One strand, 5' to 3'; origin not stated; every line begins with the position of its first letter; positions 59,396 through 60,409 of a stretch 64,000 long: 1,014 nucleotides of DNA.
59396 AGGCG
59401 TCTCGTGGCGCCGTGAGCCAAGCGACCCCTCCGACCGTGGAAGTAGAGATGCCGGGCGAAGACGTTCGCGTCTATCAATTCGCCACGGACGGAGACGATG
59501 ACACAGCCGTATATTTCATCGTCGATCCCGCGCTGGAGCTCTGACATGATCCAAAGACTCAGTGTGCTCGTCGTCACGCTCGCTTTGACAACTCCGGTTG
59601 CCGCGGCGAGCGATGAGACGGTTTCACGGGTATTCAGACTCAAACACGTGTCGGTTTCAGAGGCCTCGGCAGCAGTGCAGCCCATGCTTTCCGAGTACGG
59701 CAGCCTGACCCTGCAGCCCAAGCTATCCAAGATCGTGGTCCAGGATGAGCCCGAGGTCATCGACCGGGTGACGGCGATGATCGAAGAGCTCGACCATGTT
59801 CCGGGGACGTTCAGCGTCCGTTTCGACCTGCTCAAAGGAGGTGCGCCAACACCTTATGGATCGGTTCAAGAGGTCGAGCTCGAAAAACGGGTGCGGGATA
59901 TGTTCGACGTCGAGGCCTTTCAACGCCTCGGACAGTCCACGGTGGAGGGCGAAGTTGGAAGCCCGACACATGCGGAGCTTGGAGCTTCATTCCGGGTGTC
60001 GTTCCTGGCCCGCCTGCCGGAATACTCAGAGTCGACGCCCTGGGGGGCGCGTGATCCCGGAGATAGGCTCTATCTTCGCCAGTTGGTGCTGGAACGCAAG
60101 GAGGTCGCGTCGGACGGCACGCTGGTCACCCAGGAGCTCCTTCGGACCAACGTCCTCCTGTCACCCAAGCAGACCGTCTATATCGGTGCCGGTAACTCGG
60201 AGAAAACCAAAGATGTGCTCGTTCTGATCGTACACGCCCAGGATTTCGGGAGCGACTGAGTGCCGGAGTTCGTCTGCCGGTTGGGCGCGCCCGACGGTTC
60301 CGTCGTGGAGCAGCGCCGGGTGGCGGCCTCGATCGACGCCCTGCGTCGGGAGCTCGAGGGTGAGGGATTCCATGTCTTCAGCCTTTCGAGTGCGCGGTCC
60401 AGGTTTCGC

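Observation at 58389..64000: T2SS/T4P-like machinery co-transcribed with its own ECF sigma/anti-sigma pair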

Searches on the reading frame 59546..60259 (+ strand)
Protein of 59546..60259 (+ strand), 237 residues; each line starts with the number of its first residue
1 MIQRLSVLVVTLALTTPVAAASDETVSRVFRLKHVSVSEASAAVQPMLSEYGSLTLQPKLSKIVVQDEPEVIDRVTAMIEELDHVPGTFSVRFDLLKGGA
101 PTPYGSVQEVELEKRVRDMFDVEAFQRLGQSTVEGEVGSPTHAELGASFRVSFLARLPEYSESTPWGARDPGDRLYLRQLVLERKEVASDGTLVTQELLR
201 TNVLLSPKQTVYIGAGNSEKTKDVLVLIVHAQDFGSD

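Call 5: search_protein_families(library=pfam, proteins=[window:59546-60259:+], max_evalue=0.1)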
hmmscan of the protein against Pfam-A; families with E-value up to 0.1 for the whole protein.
window:59546-60259:+ (237 aa): 1 family
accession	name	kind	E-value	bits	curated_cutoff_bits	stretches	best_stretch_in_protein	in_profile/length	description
PF03958.22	Secretin_N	-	6.3e-10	39.6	28.2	1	27-83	1-64/69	Bacterial type II/III secretion system short domain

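Call 6: search_protein_families(library=ncbifam, proteins=[window:59546-60259:+], max_evalue=0.1)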
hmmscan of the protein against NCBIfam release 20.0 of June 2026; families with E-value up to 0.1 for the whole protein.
window:59546-60259:+ (237 aa): 3 families
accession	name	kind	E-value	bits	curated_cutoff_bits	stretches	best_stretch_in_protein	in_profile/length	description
TIGR02517.1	type_II_gspD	equivalog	4.9e-09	35.2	351.35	1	19-84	91-156/600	type II secretion system secretin GspD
TIGR02520.1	pilus_B_mal_scr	equivalog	1.5e-06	27.1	287.65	1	24-82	208-267/513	PilN family type IVB pilus formation outer membrane protein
TIGR02515.1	IV_pilus_PilQ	subfamily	0.00016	20.8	284.35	1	37-84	120-167/428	type IV pilus secretin PilQ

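Call 12: find_homologous_proteins(query=window:59546-60259:+, max_evalue=0.001)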
Query window:59546-60259:+ (237 aa): 173 proteins with E <= 0.001 among 1074 candidates; the best 120 are listed.
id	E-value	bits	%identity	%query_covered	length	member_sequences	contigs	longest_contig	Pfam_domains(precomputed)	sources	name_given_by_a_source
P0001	1.1e-144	498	99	100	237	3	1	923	PF03958.23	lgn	-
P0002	7.6e-108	377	73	100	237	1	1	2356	PF03958.23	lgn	-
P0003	2.4e-106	373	73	100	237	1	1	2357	PF03958.23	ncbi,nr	ncbi:MAG: hypothetical protein OQK55_06620 [Thermoanaerobaculales bacterium]|nr:hypothetical protein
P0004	2.0e-104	366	71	100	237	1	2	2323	PF03958.23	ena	-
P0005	2.1e-103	363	77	90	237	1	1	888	PF03958.23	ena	-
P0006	4.8e-103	362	71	100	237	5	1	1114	PF03958.23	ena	-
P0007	6.1e-103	361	72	100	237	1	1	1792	PF03958.23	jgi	jgi:hypothetical protein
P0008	2.4e-102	360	70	100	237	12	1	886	PF03958.23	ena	-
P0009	7.9e-102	358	71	100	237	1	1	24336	PF03958.23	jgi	jgi:hypothetical protein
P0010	1.3e-101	357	72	97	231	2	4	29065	PF03958.23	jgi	jgi:hypothetical protein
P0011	2.1e-101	356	70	100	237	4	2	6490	PF03958.23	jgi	jgi:hypothetical protein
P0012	1.3e-100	354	69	100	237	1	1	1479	PF03958.23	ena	-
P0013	1.7e-100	353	70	99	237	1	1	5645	PF03958.23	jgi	jgi:hypothetical protein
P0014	1.9e-100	353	69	100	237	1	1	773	PF03958.23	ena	-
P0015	4.4e-100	352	69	100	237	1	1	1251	PF03958.23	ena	-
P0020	1.5e-99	350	68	100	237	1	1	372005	PF03958.23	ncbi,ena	-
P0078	2.2e-84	301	61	100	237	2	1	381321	PF03958.23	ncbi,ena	-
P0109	3.5e-71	258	53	100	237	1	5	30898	PF03958.23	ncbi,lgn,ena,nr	ncbi:MAG: secretin N-terminal domain-containing protein [Acidobacteriota bacterium]|nr:secretin N-te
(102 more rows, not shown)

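Call 13: find_encoding_contigs(protein=P0020, flank=10000, max_places=1)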
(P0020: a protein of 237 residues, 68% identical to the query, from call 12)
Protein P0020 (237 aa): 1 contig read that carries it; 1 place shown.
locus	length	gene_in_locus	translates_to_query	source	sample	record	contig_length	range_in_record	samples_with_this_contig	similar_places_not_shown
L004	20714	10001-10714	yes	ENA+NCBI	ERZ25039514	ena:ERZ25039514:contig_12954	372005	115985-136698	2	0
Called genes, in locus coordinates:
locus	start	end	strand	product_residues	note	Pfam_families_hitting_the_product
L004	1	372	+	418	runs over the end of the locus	PF00926:DHBP_synthase, PF00925:GTP_cyclohydro2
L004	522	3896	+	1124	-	PF17757:UvrB_inter, PF02559:CarD_TRCF_RID, PF00270:DEAD, PF04851:ResIII, PF00271:Helicase_C, PF03461:TRCF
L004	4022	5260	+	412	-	-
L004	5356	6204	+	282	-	PF13145:Rotamase_2, PF13616:Rotamase_3, PF00639:Rotamase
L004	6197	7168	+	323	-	PF13623:SurA_N_2, PF13624:SurA_N_3, PF09312:SurA_N, PF13145:Rotamase_2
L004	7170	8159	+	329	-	PF01336:tRNA_anti-codon, PF01966:HD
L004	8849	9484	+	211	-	PF07638:Sigma70_ECF, PF04542:Sigma70_r2, PF04545:Sigma70_r4, PF08281:Sigma70_r4_2, PF22233:PhyR_sigma-like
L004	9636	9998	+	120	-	-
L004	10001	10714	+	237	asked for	PF03958:Secretin_N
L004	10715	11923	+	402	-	PF00482:T2SSF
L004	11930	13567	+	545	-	PF05157:MshEN, PF00437:T2SSE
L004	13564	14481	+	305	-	-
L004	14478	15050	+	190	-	-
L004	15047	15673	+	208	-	PF10741:T2SSM_b (weak)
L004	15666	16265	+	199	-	-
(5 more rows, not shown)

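Call 14: find_encoding_contigs(protein=P0078, flank=10000, max_places=1)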
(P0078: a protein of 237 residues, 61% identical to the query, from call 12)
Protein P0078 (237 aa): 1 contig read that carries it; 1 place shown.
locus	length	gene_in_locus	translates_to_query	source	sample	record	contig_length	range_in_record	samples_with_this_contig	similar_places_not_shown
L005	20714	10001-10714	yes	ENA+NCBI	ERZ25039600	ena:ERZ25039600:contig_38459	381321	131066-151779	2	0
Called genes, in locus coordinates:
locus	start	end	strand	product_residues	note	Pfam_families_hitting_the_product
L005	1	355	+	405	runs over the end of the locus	PF00926:DHBP_synthase, PF00925:GTP_cyclohydro2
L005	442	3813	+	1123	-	PF14814:UB2H (faint), PF17757:UvrB_inter, PF02559:CarD_TRCF_RID, PF00270:DEAD, PF04851:ResIII (weak), PF00271:Helicase_C, PF03461:TRCF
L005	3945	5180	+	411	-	-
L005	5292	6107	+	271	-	PF13616:Rotamase_3, PF00639:Rotamase, PF13145:Rotamase_2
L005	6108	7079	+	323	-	PF13623:SurA_N_2, PF13624:SurA_N_3, PF09312:SurA_N, PF13145:Rotamase_2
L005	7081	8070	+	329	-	PF01336:tRNA_anti-codon, PF01966:HD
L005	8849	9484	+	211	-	PF07638:Sigma70_ECF, PF04542:Sigma70_r2, PF04545:Sigma70_r4, PF08281:Sigma70_r4_2, PF22233:PhyR_sigma-like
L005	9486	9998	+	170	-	PF13490:zf-HC2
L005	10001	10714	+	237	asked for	PF03958:Secretin_N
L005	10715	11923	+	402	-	PF00482:T2SSF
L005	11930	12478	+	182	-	PF05157:MshEN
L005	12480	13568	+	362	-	PF00437:T2SSE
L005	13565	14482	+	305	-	-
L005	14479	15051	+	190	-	-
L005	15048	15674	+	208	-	PF10741:T2SSM_b (faint)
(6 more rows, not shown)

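Call 15: find_encoding_contigs(protein=P0109, flank=10000, max_places=1)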
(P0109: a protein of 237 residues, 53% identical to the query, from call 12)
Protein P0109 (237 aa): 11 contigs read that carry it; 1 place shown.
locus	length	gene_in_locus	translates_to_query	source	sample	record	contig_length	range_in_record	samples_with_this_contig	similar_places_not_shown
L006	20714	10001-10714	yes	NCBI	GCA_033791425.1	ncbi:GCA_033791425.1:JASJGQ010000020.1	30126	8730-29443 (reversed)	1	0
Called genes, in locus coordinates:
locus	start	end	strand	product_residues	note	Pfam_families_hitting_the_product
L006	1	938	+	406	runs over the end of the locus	PF00926:DHBP_synthase, PF00925:GTP_cyclohydro2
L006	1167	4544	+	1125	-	PF17757:UvrB_inter, PF02559:CarD_TRCF_RID, PF00270:DEAD, PF04851:ResIII (weak), PF00271:Helicase_C, PF03461:TRCF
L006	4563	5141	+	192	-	-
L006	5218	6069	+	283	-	PF13145:Rotamase_2, PF13616:Rotamase_3, PF00639:Rotamase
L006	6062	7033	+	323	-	PF13623:SurA_N_2 (weak), PF13624:SurA_N_3, PF09312:SurA_N, PF13145:Rotamase_2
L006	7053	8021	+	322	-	PF01336:tRNA_anti-codon, PF01966:HD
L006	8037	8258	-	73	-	-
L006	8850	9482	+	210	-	PF07638:Sigma70_ECF, PF04542:Sigma70_r2, PF04545:Sigma70_r4, PF08281:Sigma70_r4_2, PF22233:PhyR_sigma-like (weak)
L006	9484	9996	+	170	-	PF13490:zf-HC2 (weak)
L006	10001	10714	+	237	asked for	PF03958:Secretin_N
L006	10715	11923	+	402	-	PF00482:T2SSF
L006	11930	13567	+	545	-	PF05157:MshEN, PF00437:T2SSE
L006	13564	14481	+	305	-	-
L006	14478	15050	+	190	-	-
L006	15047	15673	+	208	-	-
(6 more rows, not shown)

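Call 17: find_related_loci(query=A1, collection=genome_contigs, flank=10000)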
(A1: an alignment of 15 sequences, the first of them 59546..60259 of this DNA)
Query A1 (237 aa) in genome_contigs; peptide patterns used: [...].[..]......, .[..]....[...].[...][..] (x = any residue, [..] = any of these).
31 stretches matched a pattern; 18 encode a relative of the query (tblastn E <= 1e-3); 18 distinct loci.
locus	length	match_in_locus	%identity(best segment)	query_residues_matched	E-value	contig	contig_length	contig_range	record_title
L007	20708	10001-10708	68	1-236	2e-108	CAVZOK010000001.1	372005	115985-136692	MAG: Candidatus Sulfomarinibacteraceae bacterium isolate MFD03804.bin.2.114 genome assembly, contig: contig_12954, whole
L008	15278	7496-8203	68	1-236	3e-108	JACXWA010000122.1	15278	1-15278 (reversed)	MAG: Candidatus Sulfomarinibacter kjeldsenii isolate MAG AM3-A scaffold_273, whole genome shotgun sequence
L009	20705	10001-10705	60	1-235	4e-92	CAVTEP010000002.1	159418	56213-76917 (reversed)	MAG: Candidatus Sulfomarinibacteraceae bacterium isolate MFD09779.bin.1.340 genome assembly, contig: contig_20442, whole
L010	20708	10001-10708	56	1-236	2e-84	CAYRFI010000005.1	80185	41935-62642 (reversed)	MAG TPA_asm: uncultured Thermoanaerobaculia bacterium isolate SRP214966_co6_200 genome assembly, contig: NODE_106_length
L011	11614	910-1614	54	1-235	1e-79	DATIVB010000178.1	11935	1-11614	MAG TPA_asm: Chondromyces sp. isolate SMAG_U15996 k141_264397, whole genome shotgun sequence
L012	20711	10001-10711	53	1-237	8e-80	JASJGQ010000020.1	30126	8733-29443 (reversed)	MAG: Acidobacteriota bacterium isolate ChS5.bin.55 ChesSed_k141_1856, whole genome shotgun sequence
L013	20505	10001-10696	56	3-235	3e-79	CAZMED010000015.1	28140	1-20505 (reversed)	MAG TPA_asm: uncultured Thermoanaerobaculia bacterium isolate binchicken_co176_97 genome assembly, contig: NODE_766_leng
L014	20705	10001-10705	52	1-235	5e-76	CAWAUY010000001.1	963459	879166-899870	MAG: Candidatus Sulfomarinibacteraceae bacterium isolate MFD03804.bin.2.94 genome assembly, contig: contig_12964, whole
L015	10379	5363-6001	54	24-237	5e-76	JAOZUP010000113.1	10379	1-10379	MAG: Thermoanaerobaculales bacterium isolate GMC8.metabat2.114 GMC8_6355_length_10379_cov_8.599380, whole genome shotgun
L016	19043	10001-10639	55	24-236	4e-74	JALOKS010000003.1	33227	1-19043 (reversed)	MAG: Thermoanaerobaculales bacterium isolate Prado005 scaffold_567, whole genome shotgun sequence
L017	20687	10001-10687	52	9-237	1e-73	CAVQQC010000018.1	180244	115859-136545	MAG: Candidatus Sulfomarinibacteraceae bacterium isolate MFD09964.bin.2.69 genome assembly, contig: contig_36817, whole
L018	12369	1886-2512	54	26-235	4e-73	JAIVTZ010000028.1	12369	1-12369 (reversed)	MAG: Deltaproteobacteria bacterium isolate HYP3_US_05_8 NODE_166_length_12369_cov_1.216123, whole genome shotgun sequenc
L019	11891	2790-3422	53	24-235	7e-73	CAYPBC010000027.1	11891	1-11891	MAG TPA_asm: uncultured Thermoanaerobaculia bacterium isolate SRP155585_co2_221 genome assembly, contig: NODE_3707_lengt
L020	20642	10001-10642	53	24-237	5e-71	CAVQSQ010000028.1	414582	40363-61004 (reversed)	MAG: Candidatus Sulfomarinibacteraceae bacterium isolate MFD09964.bin.2.219 genome assembly, contig: contig_5233, whole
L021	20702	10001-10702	47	2-235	3e-66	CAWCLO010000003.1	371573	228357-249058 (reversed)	MAG: Candidatus Sulfomarinibacteraceae bacterium isolate MFD03804.bin.1.185 genome assembly, contig: contig_12952, whole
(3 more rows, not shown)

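Call 28: search_solved_structures(query=A1, max_evalue=10, show_alignments=2)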
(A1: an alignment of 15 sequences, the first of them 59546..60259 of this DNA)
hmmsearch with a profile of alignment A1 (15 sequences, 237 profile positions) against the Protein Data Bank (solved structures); distinct sequences matched with E-value up to 10: 15.
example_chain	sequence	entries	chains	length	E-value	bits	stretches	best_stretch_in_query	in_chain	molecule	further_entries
4av2_A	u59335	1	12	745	0.0016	21.2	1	42-99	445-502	TYPE IV PILUS BIOGENESIS AND COMPETENCE PROTEIN PILQ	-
9sh1_A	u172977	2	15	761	0.002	20.9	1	42-99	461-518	Type IV pilus biogenesis and competence protein PilQ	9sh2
2y3m_A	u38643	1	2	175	0.0022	20.7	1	31-85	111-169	PROTEIN TRANSPORT PROTEIN HOFQ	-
5ngi_A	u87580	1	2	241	0.0032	20.2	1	27-91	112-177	Type II secretion system protein D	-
4e9j_A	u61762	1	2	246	0.0032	20.2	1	27-91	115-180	General secretion pathway protein D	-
5mp2_A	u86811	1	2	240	0.0032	20.2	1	27-91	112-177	Type II secretion system protein D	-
4ec5_A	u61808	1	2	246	0.004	19.9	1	27-86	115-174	General secretion pathway protein D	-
5wln_G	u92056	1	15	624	0.0066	19.1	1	27-90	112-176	Type II secretion system protein D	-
8co1_Q1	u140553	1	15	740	0.0085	18.8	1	38-99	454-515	Probable type IV piliation system protein DR_0774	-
3jc8_Qa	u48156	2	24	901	0.04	16.6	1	31-97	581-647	PilQ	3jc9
3ezj_A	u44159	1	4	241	0.085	15.5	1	21-87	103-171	General secretion pathway protein GspD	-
6i1y_A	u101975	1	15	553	0.14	14.8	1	25-88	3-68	General secretion pathway protein GspD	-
3oss_D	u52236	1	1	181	0.22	14.2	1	21-84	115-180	TYPE 2 SECRETION SYSTEM, SECRETIN GSPD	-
6w6m_A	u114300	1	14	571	0.25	14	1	31-94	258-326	Type IV pilus secretin PilQ family protein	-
2ob5_A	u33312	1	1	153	0.35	13.5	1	20-85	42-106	Hypothetical protein Atu2016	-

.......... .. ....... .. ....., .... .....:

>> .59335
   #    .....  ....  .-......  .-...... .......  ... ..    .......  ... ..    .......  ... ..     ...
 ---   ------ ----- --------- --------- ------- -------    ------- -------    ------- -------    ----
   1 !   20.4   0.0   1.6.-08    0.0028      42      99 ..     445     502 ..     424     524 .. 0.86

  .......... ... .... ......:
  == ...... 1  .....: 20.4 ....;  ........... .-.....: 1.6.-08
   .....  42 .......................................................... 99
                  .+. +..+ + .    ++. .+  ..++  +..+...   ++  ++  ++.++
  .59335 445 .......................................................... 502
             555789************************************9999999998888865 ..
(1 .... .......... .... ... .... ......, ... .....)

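Call 43: predict_structure(alignment_id=A1)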
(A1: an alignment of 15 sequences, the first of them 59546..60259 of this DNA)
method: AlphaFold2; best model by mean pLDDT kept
length: 237 residues; sequences in the alignment: 15
mean_pLDDT: 81.2   pTM: 0.64
mean pLDDT of the five models: 81.2, 78.1, 77.6, 76.0, 74.0
residues with pLDDT >= 90: 110; 70-90: 77; 50-70: 25; < 50: 25
segments of 3 or more residues with pLDDT < 50: 1-22, 218-220
pLDDT, mean of each block of 10 residues (from residue 1): 37 36 78 90 94 93 95 92 82 92 77 87 90 90 92 84 59 82 89 89 91 71 83 76
secondary structure, 60 per line:
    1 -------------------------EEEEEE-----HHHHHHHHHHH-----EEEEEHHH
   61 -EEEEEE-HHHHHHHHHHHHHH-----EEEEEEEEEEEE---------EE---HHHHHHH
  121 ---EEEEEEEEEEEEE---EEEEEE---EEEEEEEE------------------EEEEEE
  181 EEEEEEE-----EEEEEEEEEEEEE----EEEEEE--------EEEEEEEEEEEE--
elements in order: E26-31 H37-47 E53-57 E62-67 H69-82 E88-99 H114-120 E124-136 E140-145 E149-156 E175-187 E193-205 E210-215 E224-235

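Call 46: fold_search(model_id=the predicted structure, library=pdb)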
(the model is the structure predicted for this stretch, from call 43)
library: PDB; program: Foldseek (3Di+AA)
matches with E <= 10: 525; with E <= 0.001: 33
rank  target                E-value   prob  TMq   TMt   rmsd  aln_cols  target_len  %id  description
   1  8co1_A1               2.1e-08  1.00  0.35  0.17  18.8       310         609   12  Type II Secretion System (released 2024-04-10)
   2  6w6m_A                5.5e-08  1.00  0.38  0.25  21.3       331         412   12  Single particle cryoEM structure of V. cholerae Type IV competence pilus secretin PilQ (released 2020-10-14)
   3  7ofh_A                1.2e-07  1.00  0.42  0.43  10.2       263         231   10  CryoEM structure of the outer membrane secretin pore pIV from the f1 filamentous bacteriophage. (released 2021-11-03)
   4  6i1y_A                1.5e-07  1.00  0.39  0.22  17.6       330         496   10  Vibrio vulnificus EpsD (released 2019-04-10)
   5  5w68_A                1.5e-07  1.00  0.39  0.28  17.5       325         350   10  Type II secretin from Enteropathogenic Escherichia coli - GspD (released 2017-11-15)
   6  8axl_A                1.6e-07  1.00  0.29  0.23  19.5       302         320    9  Outer membrane secretin pore of the type 3 secretion system of Shigella flexneri (released 2023-03-01)
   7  7ah9_5N               5.0e-07  1.00  0.36  0.21  20.4       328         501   12  Substrate-engaged type 3 secretion system needle complex from Salmonella enterica typhimurium - SpaR state 1 (released 2021-03-17)
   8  7ah9_5O               5.6e-07  1.00  0.36  0.20  20.4       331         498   11  Substrate-engaged type 3 secretion system needle complex from Salmonella enterica typhimurium - SpaR state 1 (released 2021-03-17)
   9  9k8v_A                6.5e-07  1.00  0.33  0.23  17.7       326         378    8  Cryo-EM structure of the Type II secretion system protein from Vibrio cholerae (released 2025-10-29)
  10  7ah9_5P               7.3e-07  1.00  0.36  0.20  20.7       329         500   11  Substrate-engaged type 3 secretion system needle complex from Salmonella enterica typhimurium - SpaR state 1 (released 2021-03-17)
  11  6dv3_A                7.3e-07  1.00  0.31  0.18  20.5       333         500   11  Structure of the Salmonella SPI-1 type III secretion injectisome secretin InvG in the open gate state (released 2018-10-03)
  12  9u5s_A                8.1e-07  1.00  0.35  0.20  20.1       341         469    9  The structure of the BfpBG complex in the T4bP system (released 2025-11-05)
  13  6dv6_A                8.6e-07  1.00  0.31  0.23  20.5       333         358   11  Structure of the Salmonella SPI-1 type III secretion injectisome secretin InvG (residues 176-end) in the open gate sta (released 2018-10-03)
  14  7ah9_5K               9.0e-07  1.00  0.34  0.19  17.6       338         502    9  Substrate-engaged type 3 secretion system needle complex from Salmonella enterica typhimurium - SpaR state 1 (released 2021-03-17)
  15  5wln_A                1.0e-06  1.00  0.41  0.27  17.6       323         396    9  Cryo-EM structure of the T2SS secretin XcpQ from Pseudomonas aeruginosa (released 2017-10-25)
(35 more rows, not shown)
